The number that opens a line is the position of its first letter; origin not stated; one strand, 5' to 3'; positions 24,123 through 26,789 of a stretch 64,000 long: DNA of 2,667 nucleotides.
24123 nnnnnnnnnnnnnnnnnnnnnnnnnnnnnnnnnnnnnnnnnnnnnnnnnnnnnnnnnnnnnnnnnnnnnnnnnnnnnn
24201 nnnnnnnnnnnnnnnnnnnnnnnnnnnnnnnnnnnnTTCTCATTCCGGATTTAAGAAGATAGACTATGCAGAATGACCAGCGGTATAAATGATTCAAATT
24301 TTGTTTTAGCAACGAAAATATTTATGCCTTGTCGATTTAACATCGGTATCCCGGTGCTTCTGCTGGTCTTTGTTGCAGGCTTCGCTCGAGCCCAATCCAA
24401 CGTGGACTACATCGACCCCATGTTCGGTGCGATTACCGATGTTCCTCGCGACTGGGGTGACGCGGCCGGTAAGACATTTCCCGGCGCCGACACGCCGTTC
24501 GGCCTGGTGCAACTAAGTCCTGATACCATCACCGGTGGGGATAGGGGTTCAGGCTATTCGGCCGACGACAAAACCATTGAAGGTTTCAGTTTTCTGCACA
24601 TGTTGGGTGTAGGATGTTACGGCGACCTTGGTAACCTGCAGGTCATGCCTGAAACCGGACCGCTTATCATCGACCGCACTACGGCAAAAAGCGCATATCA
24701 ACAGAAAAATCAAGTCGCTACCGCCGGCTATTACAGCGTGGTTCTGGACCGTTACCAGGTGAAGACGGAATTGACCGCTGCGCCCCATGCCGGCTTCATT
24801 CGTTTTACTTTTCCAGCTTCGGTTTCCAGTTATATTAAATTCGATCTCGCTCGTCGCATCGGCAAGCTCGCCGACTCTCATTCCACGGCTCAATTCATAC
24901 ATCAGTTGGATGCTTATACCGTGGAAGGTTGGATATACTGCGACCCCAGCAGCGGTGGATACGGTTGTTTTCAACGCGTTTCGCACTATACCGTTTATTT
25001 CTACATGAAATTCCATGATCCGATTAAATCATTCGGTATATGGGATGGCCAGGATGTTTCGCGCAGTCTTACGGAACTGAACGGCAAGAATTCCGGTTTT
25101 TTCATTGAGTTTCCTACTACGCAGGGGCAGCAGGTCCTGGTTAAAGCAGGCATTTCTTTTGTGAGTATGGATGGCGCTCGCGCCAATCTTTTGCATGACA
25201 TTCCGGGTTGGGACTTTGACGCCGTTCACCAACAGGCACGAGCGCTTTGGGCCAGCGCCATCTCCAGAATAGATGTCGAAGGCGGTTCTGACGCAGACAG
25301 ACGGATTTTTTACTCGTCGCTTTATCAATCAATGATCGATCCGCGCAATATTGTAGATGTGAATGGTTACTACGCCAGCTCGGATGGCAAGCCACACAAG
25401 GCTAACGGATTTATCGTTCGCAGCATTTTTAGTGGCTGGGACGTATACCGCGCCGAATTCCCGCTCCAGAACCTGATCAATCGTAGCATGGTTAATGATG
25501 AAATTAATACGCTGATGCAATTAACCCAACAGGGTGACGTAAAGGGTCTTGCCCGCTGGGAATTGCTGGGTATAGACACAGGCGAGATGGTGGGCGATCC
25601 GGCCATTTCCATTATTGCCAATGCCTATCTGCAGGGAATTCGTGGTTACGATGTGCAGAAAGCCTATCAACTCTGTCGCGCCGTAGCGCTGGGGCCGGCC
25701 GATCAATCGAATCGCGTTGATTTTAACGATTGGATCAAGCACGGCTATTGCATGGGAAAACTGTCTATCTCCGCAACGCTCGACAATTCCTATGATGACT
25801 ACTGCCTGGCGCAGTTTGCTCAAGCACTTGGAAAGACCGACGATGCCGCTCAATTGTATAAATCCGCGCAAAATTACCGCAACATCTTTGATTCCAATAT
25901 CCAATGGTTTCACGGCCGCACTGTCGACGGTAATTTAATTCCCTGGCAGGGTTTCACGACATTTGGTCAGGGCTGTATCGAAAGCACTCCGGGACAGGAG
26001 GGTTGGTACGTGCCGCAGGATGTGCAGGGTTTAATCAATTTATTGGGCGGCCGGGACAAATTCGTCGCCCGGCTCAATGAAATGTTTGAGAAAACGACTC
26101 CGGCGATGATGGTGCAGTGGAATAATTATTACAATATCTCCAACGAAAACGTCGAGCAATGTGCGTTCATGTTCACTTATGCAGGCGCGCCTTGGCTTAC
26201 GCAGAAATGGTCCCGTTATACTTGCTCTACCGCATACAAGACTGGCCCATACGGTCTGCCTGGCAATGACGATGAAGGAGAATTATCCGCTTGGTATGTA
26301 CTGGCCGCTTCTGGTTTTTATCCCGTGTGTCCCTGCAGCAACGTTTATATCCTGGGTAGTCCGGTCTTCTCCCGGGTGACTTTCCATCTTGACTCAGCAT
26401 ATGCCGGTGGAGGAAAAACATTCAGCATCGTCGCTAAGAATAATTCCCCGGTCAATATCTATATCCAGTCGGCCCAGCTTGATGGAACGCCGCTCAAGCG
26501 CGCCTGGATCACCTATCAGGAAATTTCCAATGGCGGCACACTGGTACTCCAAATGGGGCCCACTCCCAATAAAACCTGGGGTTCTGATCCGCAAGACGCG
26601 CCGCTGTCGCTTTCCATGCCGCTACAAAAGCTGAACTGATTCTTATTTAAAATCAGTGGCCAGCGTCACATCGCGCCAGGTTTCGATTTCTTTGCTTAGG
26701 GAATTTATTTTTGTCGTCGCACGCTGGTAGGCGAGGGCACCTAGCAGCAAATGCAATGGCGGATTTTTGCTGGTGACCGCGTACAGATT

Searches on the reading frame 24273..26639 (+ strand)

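Call 48: search_protein_families(library=pfam, proteins=[window:24273-26639:+], max_evalue=0.00001)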
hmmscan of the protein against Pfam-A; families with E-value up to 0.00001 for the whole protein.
window:24273-26639:+ (788 aa): 2 families
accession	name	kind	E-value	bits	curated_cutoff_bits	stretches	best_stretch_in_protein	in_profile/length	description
PF07971.18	Glyco_hydro_92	-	3.8e-144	481.6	24.6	1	301-763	1-464/464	Glycosyl hydrolase family 92 catalytic domain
PF17678.7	Glyco_hydro_92N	-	1.1e-62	212.4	34.5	1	46-295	1-236/236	Glycosyl hydrolase family 92 N-terminal domain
